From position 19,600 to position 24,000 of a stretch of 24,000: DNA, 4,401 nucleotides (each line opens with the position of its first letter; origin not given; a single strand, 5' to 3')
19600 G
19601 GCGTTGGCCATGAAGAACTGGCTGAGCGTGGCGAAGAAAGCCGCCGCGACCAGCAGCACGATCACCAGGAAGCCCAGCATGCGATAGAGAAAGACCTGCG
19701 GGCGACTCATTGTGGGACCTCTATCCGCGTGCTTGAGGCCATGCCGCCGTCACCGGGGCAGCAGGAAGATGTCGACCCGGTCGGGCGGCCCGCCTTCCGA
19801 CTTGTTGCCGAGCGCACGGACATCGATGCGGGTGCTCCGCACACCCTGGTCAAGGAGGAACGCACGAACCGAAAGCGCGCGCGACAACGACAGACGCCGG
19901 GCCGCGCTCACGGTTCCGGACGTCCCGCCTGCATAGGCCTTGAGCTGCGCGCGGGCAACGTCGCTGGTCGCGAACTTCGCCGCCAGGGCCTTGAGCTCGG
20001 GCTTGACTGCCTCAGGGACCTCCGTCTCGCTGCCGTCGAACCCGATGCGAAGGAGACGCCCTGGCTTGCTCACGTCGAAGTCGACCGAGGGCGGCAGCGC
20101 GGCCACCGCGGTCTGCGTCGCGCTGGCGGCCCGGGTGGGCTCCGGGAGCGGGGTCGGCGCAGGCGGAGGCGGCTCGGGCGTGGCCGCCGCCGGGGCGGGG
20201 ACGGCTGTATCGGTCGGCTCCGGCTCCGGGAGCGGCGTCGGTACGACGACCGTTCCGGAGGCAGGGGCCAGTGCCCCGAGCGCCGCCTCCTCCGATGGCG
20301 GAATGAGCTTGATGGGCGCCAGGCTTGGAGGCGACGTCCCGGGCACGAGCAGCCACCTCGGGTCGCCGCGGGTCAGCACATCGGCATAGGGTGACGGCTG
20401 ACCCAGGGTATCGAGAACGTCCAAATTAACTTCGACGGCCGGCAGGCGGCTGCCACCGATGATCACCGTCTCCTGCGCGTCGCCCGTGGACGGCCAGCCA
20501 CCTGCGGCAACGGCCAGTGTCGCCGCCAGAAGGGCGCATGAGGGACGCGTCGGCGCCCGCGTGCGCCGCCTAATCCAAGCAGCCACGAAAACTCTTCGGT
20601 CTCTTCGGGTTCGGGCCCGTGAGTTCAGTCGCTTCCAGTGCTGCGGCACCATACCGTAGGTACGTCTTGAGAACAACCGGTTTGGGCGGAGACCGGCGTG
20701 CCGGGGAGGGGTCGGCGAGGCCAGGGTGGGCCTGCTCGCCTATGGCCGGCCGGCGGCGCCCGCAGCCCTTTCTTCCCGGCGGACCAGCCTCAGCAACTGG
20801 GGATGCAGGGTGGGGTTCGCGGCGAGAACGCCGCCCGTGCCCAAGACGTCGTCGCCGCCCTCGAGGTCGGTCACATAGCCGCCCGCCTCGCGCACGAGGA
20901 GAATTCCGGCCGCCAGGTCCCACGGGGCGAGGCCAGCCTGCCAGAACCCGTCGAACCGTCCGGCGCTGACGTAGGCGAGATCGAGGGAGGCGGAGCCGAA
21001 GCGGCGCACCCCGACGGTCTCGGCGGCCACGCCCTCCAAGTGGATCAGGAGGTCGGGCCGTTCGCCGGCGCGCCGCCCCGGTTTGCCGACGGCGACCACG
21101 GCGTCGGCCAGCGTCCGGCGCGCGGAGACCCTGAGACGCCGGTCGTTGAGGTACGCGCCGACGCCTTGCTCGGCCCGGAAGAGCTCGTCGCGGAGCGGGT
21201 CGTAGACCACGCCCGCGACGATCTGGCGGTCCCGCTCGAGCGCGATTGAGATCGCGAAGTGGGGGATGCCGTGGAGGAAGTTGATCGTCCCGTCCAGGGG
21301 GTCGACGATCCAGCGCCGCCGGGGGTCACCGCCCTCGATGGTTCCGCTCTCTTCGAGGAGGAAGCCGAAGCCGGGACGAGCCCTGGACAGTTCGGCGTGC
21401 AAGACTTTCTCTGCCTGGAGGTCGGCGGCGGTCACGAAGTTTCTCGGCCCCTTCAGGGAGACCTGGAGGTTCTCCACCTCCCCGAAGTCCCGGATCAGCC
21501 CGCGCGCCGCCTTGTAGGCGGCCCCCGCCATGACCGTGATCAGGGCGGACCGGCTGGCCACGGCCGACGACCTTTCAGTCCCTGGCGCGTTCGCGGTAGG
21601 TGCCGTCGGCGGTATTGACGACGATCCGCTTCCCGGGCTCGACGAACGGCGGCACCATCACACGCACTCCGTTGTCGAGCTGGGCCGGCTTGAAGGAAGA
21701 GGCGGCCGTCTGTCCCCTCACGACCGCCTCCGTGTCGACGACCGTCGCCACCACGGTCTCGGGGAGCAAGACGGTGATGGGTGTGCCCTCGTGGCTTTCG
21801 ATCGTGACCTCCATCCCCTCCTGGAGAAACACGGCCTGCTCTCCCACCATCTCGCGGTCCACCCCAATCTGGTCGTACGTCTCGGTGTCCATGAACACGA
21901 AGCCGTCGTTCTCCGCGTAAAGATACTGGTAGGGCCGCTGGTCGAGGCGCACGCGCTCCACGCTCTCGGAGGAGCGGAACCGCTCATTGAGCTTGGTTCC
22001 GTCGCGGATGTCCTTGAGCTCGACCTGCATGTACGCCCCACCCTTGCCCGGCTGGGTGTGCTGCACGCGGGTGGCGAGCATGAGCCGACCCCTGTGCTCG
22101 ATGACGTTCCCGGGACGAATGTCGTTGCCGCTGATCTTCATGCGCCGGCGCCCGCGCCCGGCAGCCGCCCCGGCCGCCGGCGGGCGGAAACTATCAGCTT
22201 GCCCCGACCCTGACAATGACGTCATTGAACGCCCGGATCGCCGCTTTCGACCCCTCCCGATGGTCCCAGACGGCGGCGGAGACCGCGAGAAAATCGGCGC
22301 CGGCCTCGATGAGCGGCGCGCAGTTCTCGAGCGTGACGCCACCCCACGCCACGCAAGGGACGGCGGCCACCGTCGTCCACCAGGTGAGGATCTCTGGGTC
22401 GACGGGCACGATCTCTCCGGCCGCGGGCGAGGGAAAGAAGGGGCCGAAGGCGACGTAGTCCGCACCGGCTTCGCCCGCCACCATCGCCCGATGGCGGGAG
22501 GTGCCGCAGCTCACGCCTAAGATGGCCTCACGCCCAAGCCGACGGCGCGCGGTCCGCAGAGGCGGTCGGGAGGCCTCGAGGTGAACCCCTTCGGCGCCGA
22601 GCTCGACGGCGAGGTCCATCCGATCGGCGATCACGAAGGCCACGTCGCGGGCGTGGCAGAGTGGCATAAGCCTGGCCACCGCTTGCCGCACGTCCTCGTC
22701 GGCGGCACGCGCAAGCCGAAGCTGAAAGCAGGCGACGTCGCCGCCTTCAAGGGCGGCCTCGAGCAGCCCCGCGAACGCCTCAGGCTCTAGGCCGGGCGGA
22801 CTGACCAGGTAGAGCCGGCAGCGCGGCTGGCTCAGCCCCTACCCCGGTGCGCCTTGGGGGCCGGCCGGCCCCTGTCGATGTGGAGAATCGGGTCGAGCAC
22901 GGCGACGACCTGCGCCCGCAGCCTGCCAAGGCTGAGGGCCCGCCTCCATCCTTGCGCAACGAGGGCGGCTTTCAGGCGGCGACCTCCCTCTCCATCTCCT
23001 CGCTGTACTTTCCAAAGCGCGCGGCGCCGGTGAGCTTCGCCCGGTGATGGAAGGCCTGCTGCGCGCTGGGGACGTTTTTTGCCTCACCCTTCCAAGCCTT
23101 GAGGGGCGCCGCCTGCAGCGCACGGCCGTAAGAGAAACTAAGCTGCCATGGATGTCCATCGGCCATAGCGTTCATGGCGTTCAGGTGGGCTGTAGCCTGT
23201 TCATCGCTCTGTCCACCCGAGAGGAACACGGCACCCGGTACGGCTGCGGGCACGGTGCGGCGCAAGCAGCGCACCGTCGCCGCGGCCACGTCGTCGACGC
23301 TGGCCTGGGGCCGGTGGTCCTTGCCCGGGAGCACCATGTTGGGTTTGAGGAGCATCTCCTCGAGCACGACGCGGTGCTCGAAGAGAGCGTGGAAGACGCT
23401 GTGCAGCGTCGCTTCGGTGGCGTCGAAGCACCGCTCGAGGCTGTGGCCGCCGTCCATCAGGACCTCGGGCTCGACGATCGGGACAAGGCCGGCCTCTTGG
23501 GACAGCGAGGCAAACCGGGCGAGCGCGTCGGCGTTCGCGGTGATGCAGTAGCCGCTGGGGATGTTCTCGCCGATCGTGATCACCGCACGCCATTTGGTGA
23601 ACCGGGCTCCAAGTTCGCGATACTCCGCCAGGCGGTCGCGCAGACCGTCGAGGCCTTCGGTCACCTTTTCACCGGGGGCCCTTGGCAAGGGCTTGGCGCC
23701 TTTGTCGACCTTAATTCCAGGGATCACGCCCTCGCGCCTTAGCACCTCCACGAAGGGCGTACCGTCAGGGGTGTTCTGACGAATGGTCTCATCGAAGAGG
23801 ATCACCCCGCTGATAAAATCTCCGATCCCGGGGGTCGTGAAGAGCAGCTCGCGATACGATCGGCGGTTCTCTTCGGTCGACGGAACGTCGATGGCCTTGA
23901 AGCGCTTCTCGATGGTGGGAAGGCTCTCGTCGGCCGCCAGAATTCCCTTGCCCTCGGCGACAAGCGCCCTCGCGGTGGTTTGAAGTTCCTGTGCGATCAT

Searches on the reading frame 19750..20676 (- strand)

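Call 53: search_protein_families(library=pfam, proteins=[window:19750-20676:-], max_evalue=0.00001)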
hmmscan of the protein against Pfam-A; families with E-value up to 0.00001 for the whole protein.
window:19750-20676:- (308 aa): 1 family
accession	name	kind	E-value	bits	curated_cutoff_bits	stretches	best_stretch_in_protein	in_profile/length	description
PF00691.25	OmpA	-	9.5e-08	32.7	27.2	1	213-292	2-82/98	OmpA family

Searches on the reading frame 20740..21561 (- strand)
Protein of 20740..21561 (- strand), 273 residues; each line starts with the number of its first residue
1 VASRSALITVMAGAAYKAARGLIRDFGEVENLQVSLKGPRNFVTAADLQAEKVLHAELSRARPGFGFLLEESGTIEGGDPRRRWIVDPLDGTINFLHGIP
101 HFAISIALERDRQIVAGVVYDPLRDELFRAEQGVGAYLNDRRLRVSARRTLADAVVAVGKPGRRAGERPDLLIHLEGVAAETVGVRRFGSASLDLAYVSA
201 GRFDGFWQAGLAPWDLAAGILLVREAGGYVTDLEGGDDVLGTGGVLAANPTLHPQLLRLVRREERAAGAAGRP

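Call 53: search_protein_families(library=pfam, proteins=[window:20740-21561:-], max_evalue=0.00001)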
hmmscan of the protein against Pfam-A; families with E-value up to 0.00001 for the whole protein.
window:20740-21561:- (273 aa): 1 family
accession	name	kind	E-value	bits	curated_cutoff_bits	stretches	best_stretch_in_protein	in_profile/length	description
PF00459.30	Inositol_P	-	1e-63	215.9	27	1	8-262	6-268/271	Inositol monophosphatase family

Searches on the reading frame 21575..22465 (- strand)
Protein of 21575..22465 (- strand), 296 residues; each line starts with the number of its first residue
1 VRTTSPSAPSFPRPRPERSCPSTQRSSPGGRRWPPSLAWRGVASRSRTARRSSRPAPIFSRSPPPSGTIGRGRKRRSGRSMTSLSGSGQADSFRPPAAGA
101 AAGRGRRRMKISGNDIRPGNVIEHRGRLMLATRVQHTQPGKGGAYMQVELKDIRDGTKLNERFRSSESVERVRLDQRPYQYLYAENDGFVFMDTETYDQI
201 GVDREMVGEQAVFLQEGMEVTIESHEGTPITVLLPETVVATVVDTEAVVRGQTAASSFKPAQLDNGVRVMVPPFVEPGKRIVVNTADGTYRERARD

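Call 53: search_protein_families(library=pfam, proteins=[window:21575-22465:-], max_evalue=0.00001)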
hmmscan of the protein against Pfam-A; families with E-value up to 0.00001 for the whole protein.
window:21575-22465:- (296 aa): 3 families
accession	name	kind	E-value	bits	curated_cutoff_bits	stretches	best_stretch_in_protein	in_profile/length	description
PF01132.26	EFP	-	1.2e-22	80.1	27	1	177-230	1-54/54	Elongation factor P (EF-P) OB domain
PF09285.17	Elong-fact-P_C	-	4.8e-20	71.4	25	1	238-293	1-56/56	Elongation factor P, C-terminal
PF08207.18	EFP_N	-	5.2e-20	71.7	23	1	113-169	2-58/58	Elongation factor P (EF-P) KOW-like domain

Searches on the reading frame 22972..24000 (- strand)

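Call 53: search_protein_families(library=pfam, proteins=[window:22972-24000:-], max_evalue=0.00001)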
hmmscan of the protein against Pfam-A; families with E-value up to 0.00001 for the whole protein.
window:22972-24000:- (342 aa): 1 family
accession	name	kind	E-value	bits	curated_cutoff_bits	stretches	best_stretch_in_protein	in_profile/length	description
PF00274.25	Glycolytic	-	4.6e-142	473.4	22.2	1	5-339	1-336/349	Fructose-bisphosphate aldolase class-I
